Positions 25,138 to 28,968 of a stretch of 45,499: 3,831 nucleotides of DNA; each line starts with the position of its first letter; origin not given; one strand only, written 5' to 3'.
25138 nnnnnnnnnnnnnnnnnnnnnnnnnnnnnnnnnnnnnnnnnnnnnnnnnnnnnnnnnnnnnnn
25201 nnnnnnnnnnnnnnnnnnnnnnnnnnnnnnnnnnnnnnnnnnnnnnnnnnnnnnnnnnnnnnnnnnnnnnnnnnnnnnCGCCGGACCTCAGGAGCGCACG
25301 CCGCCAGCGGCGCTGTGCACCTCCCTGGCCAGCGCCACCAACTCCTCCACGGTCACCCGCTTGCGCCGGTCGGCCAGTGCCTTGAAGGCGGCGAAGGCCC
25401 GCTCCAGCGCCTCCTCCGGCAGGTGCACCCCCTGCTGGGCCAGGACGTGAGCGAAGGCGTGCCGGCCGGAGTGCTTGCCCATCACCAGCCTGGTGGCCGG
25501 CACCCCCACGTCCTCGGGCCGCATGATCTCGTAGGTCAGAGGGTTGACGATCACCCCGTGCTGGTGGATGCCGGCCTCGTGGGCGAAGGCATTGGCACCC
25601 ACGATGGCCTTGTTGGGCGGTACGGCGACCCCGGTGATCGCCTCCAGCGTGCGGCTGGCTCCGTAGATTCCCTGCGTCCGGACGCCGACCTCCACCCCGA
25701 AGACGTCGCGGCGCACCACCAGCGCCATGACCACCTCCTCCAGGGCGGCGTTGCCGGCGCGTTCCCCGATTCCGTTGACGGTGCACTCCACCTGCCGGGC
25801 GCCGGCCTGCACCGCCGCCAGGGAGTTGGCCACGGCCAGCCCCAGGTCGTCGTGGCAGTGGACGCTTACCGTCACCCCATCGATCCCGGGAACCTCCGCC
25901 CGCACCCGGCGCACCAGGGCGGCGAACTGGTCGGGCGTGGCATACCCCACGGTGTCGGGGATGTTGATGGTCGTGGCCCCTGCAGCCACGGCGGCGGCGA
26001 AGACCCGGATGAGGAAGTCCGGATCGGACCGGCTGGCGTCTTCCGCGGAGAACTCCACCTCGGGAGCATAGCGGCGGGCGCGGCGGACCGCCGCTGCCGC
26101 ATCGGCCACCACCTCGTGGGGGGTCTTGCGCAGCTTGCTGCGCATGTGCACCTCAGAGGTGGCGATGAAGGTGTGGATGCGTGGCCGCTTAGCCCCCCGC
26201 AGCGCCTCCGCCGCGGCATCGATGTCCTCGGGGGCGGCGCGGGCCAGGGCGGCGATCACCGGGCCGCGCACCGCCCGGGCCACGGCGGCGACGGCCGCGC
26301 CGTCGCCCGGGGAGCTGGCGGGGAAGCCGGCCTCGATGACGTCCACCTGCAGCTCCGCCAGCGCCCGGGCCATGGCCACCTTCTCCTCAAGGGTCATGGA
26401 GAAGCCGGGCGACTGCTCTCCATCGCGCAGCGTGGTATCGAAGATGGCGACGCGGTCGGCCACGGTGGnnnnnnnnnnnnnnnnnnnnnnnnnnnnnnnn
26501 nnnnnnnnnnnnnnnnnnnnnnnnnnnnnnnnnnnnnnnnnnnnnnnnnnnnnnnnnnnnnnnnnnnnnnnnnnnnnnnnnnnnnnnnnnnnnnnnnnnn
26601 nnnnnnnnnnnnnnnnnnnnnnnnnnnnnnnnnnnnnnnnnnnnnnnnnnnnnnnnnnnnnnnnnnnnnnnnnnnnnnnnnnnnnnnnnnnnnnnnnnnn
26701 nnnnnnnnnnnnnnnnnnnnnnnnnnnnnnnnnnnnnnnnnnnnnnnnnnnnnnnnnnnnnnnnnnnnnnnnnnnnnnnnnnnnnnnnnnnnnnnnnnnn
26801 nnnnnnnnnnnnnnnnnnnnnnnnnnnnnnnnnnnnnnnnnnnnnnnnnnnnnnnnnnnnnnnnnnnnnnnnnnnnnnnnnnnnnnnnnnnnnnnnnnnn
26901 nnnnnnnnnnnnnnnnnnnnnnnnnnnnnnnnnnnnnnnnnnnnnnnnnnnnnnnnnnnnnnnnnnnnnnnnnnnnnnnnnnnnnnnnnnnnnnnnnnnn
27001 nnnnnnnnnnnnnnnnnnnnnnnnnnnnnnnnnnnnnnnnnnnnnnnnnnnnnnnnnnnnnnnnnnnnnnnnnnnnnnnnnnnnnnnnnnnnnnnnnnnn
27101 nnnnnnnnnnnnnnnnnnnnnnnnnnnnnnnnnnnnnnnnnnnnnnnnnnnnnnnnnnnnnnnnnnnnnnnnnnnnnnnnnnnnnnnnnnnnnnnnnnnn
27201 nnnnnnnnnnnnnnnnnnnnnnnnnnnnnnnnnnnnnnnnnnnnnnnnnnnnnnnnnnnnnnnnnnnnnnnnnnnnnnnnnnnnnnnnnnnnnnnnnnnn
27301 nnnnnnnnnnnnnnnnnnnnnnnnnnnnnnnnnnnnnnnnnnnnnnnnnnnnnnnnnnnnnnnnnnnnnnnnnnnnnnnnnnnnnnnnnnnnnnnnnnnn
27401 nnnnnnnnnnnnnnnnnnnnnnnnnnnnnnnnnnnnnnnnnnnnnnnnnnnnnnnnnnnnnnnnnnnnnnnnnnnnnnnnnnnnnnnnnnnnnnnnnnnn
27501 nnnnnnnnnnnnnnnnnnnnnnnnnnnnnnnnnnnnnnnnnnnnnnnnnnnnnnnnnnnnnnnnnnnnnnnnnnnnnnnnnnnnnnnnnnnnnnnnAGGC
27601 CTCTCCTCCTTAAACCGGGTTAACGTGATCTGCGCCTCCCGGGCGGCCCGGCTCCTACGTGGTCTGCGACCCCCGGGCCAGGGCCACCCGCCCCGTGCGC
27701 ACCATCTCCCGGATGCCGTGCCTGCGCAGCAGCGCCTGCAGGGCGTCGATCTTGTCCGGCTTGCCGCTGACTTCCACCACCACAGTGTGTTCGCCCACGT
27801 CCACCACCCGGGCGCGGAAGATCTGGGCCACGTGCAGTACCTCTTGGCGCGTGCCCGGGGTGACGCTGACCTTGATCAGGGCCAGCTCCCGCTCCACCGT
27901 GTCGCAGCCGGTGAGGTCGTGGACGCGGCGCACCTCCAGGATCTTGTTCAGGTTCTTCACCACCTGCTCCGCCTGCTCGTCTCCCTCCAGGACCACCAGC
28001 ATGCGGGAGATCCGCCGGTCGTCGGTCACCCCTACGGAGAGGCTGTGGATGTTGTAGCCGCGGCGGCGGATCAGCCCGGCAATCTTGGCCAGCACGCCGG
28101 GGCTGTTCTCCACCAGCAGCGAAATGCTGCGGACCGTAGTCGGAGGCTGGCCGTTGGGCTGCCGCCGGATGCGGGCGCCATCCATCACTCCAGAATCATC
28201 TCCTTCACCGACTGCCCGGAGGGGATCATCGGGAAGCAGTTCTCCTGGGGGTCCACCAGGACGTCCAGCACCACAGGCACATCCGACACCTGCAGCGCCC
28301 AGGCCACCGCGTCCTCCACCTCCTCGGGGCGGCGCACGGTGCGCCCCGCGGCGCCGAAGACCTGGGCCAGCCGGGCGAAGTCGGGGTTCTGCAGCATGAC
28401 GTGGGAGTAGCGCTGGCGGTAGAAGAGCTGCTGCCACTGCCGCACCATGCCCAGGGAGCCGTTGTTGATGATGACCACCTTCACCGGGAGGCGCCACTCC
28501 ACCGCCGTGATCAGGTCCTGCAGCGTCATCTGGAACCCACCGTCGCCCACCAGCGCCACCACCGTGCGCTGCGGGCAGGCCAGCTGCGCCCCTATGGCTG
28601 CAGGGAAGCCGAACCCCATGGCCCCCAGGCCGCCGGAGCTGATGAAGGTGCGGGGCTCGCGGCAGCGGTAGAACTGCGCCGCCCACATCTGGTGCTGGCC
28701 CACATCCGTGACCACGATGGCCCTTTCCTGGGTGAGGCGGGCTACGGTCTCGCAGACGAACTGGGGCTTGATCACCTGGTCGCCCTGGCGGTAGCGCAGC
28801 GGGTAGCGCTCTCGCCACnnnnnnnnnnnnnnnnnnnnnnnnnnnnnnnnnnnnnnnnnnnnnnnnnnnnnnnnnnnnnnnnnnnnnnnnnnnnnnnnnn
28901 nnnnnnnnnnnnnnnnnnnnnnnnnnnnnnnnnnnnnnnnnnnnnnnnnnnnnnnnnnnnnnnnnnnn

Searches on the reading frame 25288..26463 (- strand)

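Call 11: search_protein_families(library=ncbifam, proteins=[window:25288-26463:-])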
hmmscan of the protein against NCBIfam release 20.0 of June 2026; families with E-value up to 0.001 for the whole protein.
window:25288-26463:- (391 aa): 27 families (the best 25 are shown)
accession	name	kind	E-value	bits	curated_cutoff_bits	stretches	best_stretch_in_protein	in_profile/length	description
NF002086.0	PRK00915.1-3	equivalog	1.2e-182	608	532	1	2-382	4-384/516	2-isopropylmalate synthase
NF002087.0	PRK00915.1-4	equivalog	1.5e-174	581.3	729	1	1-381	3-384/516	2-isopropylmalate synthase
TIGR00973.1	leuA_bact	equivalog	3e-173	576.9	598.7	1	4-382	1-379/494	2-isopropylmalate synthase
NF002088.0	PRK00915.1-5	equivalog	1e-153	512.5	697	1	4-382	3-381/514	2-isopropylmalate synthase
NF002084.0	PRK00915.1-1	equivalog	6.7e-145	483.6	748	1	1-379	1-379/523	2-isopropylmalate synthase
NF002085.0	PRK00915.1-2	subfamily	3.1e-129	432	517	1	3-384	12-381/504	2-isopropylmalate synthase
NF041069.1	IPMS_Sufob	equivalog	2.2e-125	418.8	600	1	5-382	1-368/371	isopropylmalate synthase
TIGR02090.1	LEU1_arch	subfamily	3.4e-125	417.9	484.75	1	5-376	1-360/363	isopropylmalate/citramalate/homocitrate synthases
TIGR02660.1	nifV_homocitr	equivalog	2.4e-93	313.3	462.9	1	5-375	2-361/365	homocitrate synthase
TIGR02146.1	LysS_fung_arch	equivalog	9.9e-84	281.5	413.55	1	7-361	1-343/344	homocitrate synthase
NF042434.1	IPMS_Lepto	equivalog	9.5e-74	248.6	500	1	4-366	5-372/374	2-isopropylmalate synthase LeuA2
TIGR00977.1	citramal_synth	equivalog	6.5e-56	189.7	450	1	5-351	2-351/526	citramalate synthase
NF042433.1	CitmalDyn_Leptosp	equivalog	1.1e-44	152.8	950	1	3-382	6-383/514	(R)-citramalate synthase CimA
NF002991.1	PRK03739.1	subfamily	1.7e-36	126.1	455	1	10-304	32-338/550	2-isopropylmalate synthase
TIGR00970.1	leuA_yeast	equivalog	4.3e-29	101.5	697.4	1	9-303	31-340/564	2-isopropylmalate synthase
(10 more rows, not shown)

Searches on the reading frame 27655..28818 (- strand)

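Call 11: search_protein_families(library=ncbifam, proteins=[window:27655-28818:-])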
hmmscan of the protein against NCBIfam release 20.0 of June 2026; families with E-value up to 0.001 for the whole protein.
window:27655-28818:- (387 aa): 6 families
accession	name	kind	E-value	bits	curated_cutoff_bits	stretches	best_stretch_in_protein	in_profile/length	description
NF008864.0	PRK11895.1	equivalog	3.7e-56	189.3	119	1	230-386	4-161/164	acetolactate synthase small subunit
TIGR00119.1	acolac_sm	equivalog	2e-51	174.1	56.9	1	230-383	3-157/158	acetolactate synthase small subunit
NF006036.0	PRK08178.1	equivalog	1.4e-09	37.8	128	1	231-301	16-86/102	acetolactate synthase small subunit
NF005233.0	PRK06737.1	equivalog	3.9e-09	36.5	102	1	231-301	4-75/76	ACT domain-containing protein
NF008362.0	PRK11152.1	equivalog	5.6e-05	23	68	1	231-300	5-74/85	acetolactate synthase 2 small subunit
NF006352.0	PRK08577.1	equivalog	0.00038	20.5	140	0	226-299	53-129/136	hypothetical protein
